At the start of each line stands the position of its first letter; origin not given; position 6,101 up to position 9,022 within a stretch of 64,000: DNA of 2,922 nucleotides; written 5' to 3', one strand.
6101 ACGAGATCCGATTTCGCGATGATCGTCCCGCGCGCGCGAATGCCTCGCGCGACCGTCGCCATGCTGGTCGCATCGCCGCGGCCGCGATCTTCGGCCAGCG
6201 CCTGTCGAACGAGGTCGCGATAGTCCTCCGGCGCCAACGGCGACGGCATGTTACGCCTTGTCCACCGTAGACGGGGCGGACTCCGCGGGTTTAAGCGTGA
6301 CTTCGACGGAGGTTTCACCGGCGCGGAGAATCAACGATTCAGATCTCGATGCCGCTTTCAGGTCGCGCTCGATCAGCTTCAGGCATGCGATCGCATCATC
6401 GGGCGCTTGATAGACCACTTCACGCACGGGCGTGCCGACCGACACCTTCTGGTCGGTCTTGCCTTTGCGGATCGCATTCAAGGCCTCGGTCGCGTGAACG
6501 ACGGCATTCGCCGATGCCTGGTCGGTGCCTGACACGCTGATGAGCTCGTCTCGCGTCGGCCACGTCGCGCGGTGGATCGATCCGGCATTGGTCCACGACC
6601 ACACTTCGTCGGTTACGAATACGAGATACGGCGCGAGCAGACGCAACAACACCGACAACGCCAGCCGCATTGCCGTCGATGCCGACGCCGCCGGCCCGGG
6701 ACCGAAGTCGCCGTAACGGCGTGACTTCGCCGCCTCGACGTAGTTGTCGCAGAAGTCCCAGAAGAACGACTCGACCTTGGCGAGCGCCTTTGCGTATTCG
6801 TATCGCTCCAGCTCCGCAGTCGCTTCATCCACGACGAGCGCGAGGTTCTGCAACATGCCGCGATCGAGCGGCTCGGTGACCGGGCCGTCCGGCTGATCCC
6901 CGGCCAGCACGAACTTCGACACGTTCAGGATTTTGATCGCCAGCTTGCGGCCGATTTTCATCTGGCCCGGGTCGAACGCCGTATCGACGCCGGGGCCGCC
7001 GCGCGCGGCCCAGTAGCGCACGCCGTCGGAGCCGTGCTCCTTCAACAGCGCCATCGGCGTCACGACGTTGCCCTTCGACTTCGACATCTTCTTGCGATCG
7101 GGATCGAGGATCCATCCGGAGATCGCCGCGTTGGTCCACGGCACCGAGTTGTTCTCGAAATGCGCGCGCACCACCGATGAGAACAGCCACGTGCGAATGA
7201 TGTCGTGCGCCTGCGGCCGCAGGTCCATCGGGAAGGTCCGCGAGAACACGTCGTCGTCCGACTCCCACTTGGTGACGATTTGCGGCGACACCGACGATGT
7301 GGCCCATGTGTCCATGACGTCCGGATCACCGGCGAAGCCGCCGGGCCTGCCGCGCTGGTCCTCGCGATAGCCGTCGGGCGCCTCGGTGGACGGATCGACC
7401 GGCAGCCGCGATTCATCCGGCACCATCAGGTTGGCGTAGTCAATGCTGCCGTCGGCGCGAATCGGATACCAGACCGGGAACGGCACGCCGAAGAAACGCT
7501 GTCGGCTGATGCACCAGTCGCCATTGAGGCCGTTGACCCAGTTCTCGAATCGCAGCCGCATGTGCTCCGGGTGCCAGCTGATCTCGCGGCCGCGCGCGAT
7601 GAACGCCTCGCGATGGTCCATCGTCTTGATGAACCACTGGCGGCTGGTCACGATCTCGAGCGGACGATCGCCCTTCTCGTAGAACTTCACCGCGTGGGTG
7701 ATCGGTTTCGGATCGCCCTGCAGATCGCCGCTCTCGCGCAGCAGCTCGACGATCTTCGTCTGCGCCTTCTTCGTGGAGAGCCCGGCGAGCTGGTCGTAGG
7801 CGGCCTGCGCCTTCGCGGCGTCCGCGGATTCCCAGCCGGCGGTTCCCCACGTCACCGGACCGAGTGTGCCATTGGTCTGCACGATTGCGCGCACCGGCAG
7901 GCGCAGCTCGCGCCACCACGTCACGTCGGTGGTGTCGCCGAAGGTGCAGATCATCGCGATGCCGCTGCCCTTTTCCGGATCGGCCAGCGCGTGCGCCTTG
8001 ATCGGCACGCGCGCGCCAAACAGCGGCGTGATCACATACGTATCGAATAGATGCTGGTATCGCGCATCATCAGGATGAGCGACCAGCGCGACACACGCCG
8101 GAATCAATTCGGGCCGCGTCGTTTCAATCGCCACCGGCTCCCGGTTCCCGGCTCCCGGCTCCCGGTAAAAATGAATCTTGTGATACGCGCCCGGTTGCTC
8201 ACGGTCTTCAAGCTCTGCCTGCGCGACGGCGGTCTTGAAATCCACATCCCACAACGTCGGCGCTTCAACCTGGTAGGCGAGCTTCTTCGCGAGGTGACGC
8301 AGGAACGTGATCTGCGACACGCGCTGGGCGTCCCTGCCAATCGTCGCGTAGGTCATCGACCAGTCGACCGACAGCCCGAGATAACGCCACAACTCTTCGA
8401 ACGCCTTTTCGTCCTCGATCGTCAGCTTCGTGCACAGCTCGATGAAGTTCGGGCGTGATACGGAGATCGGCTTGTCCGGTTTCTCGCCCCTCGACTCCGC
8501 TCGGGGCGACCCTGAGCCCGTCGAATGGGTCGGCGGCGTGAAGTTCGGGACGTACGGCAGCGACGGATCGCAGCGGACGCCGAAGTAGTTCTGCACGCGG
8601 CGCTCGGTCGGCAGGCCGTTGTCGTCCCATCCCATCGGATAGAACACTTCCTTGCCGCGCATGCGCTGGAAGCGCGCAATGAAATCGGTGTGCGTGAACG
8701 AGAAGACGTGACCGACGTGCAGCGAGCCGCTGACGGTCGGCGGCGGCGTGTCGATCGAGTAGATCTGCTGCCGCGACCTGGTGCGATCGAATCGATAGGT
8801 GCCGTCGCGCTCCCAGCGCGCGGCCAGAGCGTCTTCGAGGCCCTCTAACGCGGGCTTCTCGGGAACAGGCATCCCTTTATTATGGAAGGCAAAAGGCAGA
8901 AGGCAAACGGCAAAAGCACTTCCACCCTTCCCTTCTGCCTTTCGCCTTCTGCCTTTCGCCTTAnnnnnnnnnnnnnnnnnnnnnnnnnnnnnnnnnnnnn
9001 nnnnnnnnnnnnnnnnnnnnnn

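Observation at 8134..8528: Repeat elements inserted in frame into essential genes (valS, uvrA, uvrC, scpA, scpB)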

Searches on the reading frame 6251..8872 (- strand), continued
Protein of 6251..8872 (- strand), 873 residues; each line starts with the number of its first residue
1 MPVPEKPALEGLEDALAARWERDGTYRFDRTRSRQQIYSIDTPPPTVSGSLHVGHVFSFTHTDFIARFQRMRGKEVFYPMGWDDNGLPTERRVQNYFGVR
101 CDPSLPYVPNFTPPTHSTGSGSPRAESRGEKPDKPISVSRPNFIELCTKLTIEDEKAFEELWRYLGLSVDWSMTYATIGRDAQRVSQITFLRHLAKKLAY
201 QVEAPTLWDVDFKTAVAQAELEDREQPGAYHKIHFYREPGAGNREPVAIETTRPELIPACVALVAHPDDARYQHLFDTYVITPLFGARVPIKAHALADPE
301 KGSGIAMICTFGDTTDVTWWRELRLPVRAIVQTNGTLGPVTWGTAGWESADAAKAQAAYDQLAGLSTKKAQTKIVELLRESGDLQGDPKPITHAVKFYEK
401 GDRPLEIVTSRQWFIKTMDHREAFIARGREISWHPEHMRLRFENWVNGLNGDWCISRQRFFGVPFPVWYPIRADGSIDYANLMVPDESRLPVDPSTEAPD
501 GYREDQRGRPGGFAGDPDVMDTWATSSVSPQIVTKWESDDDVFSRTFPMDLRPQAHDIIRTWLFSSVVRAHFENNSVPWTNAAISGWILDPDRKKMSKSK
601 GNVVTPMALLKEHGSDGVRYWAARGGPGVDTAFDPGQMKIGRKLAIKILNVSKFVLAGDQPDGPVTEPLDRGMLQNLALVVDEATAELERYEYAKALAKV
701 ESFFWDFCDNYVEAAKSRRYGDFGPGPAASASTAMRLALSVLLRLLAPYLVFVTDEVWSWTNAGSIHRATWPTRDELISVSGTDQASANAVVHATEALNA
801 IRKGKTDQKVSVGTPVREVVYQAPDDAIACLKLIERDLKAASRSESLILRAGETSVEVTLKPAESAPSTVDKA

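Call 64: predict_structure(alignment_id=A1)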
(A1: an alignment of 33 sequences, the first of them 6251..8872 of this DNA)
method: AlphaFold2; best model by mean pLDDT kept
length: 873 residues; sequences in the alignment: 33
mean_pLDDT: 48.8   pTM: 0.31
mean pLDDT of the five models: 48.8, 46.1, 43.4, 42.4, 41.3
residues with pLDDT >= 90: 9; 70-90: 200; 50-70: 192; < 50: 472
segments of 3 or more residues with pLDDT < 50: 1-89, 117-133, 150-230, 297-304, 310-340, 387-421, 432-438, 440-442, 444-465, 489-492, 517-646, 748-772, 864-873
pLDDT, mean of each block of 10 residues (from residue 1): 28 36 29 30 23 22 25 24 34 61 70 54 30 58 61 39 28 25 40 35 22 23 29 69 61 60 68 76 75 57 49 30 35 38 55 73 58 76 61 22 23 31 54 45 40 24 50 79 60 59 84 60 24 35 32 24 25 30 24 23 27 31 27 31 50 57 76 80 64 57 64 67 74 74 55 27 30 61 71 78 74 76 87 79 83 86 49 34
secondary structure, 60 per line:
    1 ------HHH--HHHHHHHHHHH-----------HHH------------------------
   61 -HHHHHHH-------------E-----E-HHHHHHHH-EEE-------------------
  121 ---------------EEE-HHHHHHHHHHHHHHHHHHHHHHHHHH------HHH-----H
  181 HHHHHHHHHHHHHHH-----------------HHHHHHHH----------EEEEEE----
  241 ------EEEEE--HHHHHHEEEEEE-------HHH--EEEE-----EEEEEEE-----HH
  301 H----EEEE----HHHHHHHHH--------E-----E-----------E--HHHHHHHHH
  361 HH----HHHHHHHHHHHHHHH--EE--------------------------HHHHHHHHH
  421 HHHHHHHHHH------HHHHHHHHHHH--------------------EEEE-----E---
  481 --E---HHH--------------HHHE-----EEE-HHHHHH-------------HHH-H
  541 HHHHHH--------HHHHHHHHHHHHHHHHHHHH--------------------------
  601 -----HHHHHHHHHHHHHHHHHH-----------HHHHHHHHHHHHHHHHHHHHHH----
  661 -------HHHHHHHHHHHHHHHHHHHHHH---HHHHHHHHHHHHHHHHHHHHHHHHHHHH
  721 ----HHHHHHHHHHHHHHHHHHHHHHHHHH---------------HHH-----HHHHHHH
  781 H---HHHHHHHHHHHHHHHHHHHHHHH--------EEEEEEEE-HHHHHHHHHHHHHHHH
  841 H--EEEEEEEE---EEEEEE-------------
elements in order (helices of 4 or more, strands of 3 or more residues): H12-22 H62-68 H90-97 E99-101 E136-138 H140-165 H180-195 H213-220 E231-236 E247-251 H254-259 E260-265 E278-281 E287-293 E306-309 H314-322 H352-362 H367-381 H412-430 H437-447 E468-471 E513-515 H517-522 H540-546 H555-574 H606-623 H635-656 H668-689 H693-720 H725-750 H774-781 H785-807 E816-823 H825-841 E844-851 E855-860
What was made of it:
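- Tried and rejected: It was too poor to map the loops (mean pLDDT 48.8, call 64).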

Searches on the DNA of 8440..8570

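Call 67: search_rna_families(source=window, start=8440, end=8570, threshold=evalue, max_evalue=10)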
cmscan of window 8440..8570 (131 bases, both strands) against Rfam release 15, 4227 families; matches with E-value up to 10: 0.
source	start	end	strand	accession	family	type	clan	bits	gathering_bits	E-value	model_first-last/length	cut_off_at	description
